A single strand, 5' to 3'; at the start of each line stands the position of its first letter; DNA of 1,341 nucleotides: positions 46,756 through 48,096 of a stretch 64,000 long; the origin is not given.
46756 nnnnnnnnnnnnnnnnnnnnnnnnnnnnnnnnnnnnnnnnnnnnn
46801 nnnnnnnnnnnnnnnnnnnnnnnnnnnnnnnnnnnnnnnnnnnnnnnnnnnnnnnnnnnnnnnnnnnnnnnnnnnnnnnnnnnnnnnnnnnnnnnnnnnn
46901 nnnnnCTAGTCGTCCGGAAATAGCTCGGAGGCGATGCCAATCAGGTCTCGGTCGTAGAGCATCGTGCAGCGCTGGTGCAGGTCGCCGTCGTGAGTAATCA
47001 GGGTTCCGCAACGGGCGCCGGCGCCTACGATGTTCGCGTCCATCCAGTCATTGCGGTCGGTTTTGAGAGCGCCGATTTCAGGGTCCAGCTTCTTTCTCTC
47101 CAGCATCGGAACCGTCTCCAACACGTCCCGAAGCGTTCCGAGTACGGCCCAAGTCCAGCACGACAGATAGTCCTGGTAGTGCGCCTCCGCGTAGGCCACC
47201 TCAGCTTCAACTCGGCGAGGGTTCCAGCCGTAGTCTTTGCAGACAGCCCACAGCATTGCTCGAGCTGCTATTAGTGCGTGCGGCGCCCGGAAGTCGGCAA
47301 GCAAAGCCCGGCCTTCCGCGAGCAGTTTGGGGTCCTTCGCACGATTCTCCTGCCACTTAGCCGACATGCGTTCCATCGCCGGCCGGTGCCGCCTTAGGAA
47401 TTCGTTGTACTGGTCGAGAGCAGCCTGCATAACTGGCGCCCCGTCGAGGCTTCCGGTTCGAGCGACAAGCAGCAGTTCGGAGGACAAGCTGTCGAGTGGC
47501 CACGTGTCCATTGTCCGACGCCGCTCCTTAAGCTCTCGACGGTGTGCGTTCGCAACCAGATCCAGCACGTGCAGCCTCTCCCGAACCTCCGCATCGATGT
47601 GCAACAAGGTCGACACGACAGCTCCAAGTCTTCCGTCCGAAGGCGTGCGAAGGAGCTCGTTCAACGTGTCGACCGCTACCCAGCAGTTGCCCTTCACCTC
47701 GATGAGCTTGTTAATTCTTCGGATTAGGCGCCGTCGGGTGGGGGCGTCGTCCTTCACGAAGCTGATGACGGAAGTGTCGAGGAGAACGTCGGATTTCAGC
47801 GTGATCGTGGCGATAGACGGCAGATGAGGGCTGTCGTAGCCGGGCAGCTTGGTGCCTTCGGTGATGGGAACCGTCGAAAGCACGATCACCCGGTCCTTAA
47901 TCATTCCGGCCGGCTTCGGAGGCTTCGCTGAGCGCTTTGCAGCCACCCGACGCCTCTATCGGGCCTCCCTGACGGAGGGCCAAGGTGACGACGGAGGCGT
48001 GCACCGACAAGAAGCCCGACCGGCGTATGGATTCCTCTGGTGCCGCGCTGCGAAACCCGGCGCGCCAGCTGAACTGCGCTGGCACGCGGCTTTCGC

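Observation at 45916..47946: Candidate undescribed two-gene defence module: split-PIN protein + TIR-like (CAP12/PycTIR-type) protein next to the island integrase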

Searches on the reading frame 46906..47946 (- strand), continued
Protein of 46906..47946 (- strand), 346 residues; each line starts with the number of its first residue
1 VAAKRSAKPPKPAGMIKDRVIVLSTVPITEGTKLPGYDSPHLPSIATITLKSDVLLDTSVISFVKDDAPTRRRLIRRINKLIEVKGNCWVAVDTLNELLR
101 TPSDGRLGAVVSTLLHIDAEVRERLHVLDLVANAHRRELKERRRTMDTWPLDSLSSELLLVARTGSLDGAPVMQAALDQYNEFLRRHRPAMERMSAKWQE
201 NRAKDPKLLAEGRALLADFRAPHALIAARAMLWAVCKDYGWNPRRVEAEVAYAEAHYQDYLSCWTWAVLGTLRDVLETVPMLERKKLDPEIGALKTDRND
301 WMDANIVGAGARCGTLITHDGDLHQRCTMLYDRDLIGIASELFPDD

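Call 61: fold_search(model_id=the predicted structure, library=viral)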
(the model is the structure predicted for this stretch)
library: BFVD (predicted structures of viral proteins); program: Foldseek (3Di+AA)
matches with E <= 10: 90; with E <= 0.001: 0
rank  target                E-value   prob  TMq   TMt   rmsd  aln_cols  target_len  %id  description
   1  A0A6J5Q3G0            1.7e-01  0.15  0.13  0.09  33.1       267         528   11  Uncharacterized protein [uncultured Caudovirales phage]
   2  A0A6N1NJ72            6.7e-01  0.08  0.11  0.13  17.0       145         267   10  Putative orfan [Tupanvirus soda lake]
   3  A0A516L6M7            8.2e-01  0.04  0.09  0.05  28.1       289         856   12  (no name in the UniProt tables at hand)
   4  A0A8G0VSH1            9.1e-01  0.54  0.16  0.13   3.7        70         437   14  (no name in the UniProt tables at hand)
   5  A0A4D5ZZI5            9.6e-01  0.04  0.13  0.12  26.6       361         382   12  (no name in the UniProt tables at hand)
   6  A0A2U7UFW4            1.2e+00  0.10  0.11  0.09   8.6       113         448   12  Cytosine/adenosine deaminase [Pandoravirus macleodensis]
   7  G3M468                1.3e+00  0.08  0.14  0.18  15.9       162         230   13  RuvC-like resolvase [Mycobacterium phage Arbiter]
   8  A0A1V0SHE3            1.4e+00  0.13  0.10  0.20   8.1        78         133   13  Uncharacterized protein [Hokovirus HKV1]
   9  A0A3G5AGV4            1.5e+00  0.02  0.11  0.11  22.2       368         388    9  Replication factor C small subunit [Sylvanvirus sp.]
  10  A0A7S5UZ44            2.0e+00  0.02  0.10  0.06  19.0       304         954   13  Uncharacterized protein [Rhizobium phage RHph_I20]
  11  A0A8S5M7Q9            2.3e+00  0.13  0.16  0.15   9.4       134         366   13  PIN like domain [Siphoviridae sp. ctPAi1]
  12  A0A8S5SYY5            2.3e+00  0.03  0.12  0.06  25.5       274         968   11  Tail tape measure protein [Siphoviridae sp. ct8wU2]
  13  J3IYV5                2.5e+00  0.06  0.10  0.12  11.2       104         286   10  (no name in the UniProt tables at hand)
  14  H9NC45                2.8e+00  0.07  0.14  0.19  19.2       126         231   13  (no name in the UniProt tables at hand)
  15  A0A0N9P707            2.8e+00  0.01  0.07  0.08  16.1       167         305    8  (no name in the UniProt tables at hand)
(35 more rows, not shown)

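Call 62: find_encoding_contigs(protein=P0128, flank=5000, max_places=3)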
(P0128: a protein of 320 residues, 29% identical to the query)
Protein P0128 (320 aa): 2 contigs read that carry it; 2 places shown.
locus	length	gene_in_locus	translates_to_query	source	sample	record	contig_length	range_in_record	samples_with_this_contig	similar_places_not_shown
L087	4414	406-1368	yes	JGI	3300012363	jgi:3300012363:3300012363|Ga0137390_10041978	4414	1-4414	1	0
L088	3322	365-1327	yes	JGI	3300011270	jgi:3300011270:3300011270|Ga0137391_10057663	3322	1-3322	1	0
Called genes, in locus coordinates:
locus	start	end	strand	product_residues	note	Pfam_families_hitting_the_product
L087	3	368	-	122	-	?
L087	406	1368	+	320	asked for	-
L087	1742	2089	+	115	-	-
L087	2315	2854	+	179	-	-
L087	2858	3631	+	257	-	PF13643:DUF4145 (weak)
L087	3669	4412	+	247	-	?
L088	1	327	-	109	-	?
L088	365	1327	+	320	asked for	-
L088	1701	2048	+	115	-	-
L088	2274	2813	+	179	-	-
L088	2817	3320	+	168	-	?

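Call 63: find_encoding_contigs(protein=P0129, flank=5000, max_places=3)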
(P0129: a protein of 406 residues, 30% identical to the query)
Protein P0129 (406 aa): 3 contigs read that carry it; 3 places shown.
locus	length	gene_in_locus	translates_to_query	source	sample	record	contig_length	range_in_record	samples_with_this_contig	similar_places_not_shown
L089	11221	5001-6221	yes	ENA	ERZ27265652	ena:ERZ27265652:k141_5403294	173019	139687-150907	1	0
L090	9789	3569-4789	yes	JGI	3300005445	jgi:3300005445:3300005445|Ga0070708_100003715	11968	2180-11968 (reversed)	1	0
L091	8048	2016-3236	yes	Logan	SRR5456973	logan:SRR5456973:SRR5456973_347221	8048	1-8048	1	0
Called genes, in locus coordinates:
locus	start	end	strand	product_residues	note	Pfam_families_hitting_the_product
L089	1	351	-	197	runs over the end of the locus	PF02075:RuvC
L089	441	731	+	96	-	-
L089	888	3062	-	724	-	PF09250:Prim-Pol (weak), PF13481:AAA_25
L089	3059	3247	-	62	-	-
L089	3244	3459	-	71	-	-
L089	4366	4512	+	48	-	-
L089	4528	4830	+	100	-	-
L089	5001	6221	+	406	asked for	-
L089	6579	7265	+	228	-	-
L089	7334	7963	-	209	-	PF13590:DUF4136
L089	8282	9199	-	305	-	-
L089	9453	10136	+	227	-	PF00239:Resolvase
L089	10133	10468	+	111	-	-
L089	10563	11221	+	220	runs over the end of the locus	-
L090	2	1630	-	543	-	?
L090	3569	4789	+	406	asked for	-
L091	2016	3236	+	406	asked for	-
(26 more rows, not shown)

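Call 64: find_encoding_contigs(protein=P0130, flank=5000, max_places=3)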
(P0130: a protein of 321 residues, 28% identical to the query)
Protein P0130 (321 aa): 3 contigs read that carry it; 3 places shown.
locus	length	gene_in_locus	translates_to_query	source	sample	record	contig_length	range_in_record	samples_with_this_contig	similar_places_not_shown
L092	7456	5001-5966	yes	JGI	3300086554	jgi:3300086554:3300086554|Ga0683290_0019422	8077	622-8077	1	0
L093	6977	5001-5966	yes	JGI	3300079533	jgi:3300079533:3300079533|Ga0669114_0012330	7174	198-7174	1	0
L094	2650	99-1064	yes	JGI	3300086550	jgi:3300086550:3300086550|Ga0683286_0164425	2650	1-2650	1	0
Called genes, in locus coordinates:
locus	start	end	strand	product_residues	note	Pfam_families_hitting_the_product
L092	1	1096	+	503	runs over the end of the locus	-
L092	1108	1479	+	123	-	-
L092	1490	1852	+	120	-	-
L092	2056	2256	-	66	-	-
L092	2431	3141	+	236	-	PF02810:SEC-C (weak)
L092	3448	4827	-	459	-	-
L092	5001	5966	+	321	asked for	-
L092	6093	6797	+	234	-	-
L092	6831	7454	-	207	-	?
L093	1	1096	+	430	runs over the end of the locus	?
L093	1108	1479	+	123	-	-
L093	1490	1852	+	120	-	-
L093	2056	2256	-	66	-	-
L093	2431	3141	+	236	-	PF02810:SEC-C (weak)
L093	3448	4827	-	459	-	-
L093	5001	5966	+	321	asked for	-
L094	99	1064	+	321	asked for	-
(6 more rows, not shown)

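Call 85: find_related_loci(query=window:46906-47946:-, collection=metagenome_contigs, flank=6000)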
Query window:46906-47946:- (346 aa) in metagenome_contigs; peptide patterns used: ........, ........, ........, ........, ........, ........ (x = any residue, [..] = any of these).
185 stretches matched a pattern, but none encodes a relative of the query by tblastn (E <= 1e-3).

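Call 87: find_related_loci(query=A5, collection=metagenome_contigs, flank=6000)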
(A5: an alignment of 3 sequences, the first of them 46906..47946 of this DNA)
Query A5 (346 aa) in metagenome_contigs; peptide patterns used: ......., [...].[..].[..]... (x = any residue, [..] = any of these).
107 stretches matched a pattern, but none encodes a relative of the query by tblastn (E <= 1e-3).

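Call 88: find_related_loci(query=A5, collection=viral_contigs, flank=6000)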
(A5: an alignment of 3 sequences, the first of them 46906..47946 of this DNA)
Query A5 (346 aa) in viral_contigs; peptide patterns used: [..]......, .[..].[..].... (x = any residue, [..] = any of these).
43 stretches matched a pattern, but none encodes a relative of the query by tblastn (E <= 1e-3).

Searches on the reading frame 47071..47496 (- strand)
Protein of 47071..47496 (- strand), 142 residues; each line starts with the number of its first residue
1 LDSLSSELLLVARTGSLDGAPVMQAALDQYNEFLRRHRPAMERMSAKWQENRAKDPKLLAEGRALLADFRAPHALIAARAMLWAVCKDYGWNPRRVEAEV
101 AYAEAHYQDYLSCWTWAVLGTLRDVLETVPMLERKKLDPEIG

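Call 37: search_protein_families(library=pfam, proteins=[window:47071-47496:-], max_evalue=1)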
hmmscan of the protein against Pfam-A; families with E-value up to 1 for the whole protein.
seq(142 aa): 1 family
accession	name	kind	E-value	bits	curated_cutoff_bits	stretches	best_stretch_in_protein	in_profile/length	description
PF18226.6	QslA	-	0.12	12.5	25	1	96-128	20-52/71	LasR-specific antiactivator QslA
